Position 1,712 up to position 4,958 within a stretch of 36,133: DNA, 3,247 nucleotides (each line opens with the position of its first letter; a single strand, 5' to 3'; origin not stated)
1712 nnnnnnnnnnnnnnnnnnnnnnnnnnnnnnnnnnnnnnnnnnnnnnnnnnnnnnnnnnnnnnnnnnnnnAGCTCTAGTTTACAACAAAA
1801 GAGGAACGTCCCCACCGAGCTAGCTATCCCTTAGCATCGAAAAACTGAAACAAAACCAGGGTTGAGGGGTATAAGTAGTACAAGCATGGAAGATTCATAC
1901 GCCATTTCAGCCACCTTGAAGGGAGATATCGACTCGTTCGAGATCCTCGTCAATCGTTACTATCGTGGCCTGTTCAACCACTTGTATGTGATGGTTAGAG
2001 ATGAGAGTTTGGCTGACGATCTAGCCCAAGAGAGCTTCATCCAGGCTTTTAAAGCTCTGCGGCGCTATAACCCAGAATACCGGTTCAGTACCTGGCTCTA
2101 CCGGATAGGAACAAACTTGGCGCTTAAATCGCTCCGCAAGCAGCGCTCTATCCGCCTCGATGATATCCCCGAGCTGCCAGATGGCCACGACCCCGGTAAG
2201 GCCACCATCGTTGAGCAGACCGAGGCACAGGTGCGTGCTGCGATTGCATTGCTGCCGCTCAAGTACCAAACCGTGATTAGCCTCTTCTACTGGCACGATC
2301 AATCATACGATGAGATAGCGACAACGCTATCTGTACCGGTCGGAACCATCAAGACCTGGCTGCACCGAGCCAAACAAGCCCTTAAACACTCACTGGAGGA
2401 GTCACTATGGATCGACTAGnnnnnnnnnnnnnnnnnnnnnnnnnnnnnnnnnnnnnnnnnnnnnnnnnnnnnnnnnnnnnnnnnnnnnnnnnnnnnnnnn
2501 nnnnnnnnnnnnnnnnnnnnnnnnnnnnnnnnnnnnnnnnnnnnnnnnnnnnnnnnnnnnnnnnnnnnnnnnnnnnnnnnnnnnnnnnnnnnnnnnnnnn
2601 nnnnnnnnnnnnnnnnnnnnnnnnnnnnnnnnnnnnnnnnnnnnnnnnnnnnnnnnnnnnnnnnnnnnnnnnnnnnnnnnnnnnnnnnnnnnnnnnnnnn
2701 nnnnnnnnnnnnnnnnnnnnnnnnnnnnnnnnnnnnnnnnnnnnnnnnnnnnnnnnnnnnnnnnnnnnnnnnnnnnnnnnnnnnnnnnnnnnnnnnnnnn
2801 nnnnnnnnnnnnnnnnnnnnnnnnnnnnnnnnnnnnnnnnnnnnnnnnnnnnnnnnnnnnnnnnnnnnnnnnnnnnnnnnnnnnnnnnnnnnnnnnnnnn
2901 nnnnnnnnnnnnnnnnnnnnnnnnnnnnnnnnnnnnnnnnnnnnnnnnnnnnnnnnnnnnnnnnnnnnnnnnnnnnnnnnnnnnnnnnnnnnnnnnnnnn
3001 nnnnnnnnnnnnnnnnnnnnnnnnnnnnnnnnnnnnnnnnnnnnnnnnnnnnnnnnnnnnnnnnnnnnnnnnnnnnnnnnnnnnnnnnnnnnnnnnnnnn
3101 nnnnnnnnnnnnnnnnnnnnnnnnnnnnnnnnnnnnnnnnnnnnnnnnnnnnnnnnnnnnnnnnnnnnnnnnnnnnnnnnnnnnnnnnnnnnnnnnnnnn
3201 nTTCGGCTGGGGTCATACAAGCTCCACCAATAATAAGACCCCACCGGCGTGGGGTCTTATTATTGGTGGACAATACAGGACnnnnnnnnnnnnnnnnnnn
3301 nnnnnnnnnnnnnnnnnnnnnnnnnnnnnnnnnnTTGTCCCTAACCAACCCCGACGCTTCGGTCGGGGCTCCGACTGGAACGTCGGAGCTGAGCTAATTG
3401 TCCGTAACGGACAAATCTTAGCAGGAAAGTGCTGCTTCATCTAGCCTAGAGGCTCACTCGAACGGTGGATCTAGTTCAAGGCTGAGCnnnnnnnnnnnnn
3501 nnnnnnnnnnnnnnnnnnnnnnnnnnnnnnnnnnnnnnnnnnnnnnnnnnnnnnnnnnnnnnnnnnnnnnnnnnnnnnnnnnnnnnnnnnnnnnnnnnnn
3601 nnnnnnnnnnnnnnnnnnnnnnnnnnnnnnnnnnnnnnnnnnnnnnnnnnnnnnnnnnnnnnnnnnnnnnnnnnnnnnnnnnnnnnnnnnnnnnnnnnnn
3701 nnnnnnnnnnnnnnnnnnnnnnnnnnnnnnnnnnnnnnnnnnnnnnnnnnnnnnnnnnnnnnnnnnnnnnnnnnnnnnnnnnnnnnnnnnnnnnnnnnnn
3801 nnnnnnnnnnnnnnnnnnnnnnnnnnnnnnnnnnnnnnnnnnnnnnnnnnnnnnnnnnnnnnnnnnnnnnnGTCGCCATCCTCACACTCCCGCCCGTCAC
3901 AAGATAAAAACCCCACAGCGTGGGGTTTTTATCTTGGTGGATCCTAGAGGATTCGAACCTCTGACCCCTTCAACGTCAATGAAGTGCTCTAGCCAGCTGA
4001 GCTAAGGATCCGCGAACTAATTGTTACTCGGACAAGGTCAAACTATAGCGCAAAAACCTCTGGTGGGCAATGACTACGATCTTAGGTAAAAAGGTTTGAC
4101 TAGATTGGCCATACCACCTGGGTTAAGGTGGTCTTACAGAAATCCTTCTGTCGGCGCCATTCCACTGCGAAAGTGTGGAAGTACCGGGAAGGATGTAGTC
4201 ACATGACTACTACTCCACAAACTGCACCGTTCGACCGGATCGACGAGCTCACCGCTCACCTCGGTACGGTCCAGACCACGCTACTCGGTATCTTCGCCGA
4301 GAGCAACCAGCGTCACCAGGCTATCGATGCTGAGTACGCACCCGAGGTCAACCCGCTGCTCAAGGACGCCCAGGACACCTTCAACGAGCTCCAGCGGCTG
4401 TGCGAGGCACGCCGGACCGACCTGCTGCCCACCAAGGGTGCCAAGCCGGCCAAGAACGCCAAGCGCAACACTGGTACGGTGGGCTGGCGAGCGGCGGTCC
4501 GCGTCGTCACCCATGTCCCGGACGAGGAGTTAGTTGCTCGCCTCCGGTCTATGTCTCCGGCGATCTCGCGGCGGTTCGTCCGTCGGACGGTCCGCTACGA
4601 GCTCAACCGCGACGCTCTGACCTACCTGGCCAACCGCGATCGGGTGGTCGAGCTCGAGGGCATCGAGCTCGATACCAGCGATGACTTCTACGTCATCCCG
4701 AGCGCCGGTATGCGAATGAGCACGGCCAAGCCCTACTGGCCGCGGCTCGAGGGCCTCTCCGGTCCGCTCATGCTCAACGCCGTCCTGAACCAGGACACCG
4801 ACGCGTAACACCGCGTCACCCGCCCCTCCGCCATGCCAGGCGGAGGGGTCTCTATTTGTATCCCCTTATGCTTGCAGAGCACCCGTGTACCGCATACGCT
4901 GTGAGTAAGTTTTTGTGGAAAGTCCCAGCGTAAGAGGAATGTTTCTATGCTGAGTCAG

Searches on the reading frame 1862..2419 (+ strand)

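Call 26: search_protein_families(library=pfam, proteins=[window:1862-2419:+], max_evalue=0.001)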
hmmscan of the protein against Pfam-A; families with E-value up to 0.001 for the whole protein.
window:1862-2419:+ (185 aa): 3 families
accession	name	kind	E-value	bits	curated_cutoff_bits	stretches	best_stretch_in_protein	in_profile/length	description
PF04542.20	Sigma70_r2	-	1.3e-17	63.8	24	1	29-95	1-69/71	Sigma-70 region 2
PF08281.18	Sigma70_r4_2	-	2.1e-15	56.5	25.7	1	123-174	3-54/54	Sigma-70, region 4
PF04545.22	Sigma70_r4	-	8.1e-09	35.3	24.1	1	127-176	1-50/50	Sigma-70, region 4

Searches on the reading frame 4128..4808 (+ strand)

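Call 26: search_protein_families(library=pfam, proteins=[window:4128-4808:+], max_evalue=0.001)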
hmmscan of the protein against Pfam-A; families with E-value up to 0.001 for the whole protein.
window:4128-4808:+ (226 aa): 1 family
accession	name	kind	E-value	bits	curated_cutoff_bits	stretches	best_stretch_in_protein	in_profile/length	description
PF07352.17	Phage_Mu_Gam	-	1e-13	51.9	28.3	1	38-191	4-149/149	Bacteriophage Mu Gam like protein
